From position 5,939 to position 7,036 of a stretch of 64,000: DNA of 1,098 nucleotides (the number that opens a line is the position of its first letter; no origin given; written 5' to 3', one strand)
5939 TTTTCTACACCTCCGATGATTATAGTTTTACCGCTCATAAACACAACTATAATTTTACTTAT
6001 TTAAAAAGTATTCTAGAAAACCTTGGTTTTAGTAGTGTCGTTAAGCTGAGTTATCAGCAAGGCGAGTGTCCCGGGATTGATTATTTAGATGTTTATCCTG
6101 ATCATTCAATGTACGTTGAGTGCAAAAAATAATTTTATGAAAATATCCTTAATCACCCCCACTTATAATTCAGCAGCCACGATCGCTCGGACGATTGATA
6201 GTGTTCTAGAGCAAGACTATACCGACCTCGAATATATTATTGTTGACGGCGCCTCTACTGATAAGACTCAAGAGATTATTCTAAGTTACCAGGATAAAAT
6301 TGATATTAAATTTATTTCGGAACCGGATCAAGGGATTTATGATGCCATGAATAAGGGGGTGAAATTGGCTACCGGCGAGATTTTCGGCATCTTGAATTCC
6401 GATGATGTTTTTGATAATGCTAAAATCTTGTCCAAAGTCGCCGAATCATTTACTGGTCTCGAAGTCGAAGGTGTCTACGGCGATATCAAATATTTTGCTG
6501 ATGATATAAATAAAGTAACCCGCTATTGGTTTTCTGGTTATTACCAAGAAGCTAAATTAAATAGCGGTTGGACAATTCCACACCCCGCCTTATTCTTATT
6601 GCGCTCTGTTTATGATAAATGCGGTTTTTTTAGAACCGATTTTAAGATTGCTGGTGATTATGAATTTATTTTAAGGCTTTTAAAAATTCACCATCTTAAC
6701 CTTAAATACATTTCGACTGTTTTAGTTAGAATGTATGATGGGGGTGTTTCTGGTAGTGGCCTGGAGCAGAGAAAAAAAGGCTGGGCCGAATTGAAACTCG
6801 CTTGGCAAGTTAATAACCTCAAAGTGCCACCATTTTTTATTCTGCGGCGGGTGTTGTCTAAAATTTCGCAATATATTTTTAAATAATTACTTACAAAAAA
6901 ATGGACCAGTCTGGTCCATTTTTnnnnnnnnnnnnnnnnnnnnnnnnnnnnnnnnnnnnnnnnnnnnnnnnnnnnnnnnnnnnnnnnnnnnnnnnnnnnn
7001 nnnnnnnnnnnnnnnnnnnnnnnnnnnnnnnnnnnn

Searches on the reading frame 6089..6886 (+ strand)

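Call 12: search_protein_families(library=pfam, proteins=[window:6089-6886:+], max_evalue=0.001)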
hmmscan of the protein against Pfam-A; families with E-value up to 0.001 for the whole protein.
window:6089-6886:+ (265 aa): 3 families
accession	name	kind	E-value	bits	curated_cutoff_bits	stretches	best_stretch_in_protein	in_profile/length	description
PF00535.33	Glycos_transf_2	-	7.6e-30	104.5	23.3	1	20-165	1-151/168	Glycosyl transferase family 2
PF13641.12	Glyco_tranf_2_3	-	3.3e-07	31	27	1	19-217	3-213/230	Glycosyltransferase like family 2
PF10111.15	Glyco_tranf_2_2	-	0.00078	19.5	27.3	0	20-110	1-96/276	Glycosyltransferase like family 2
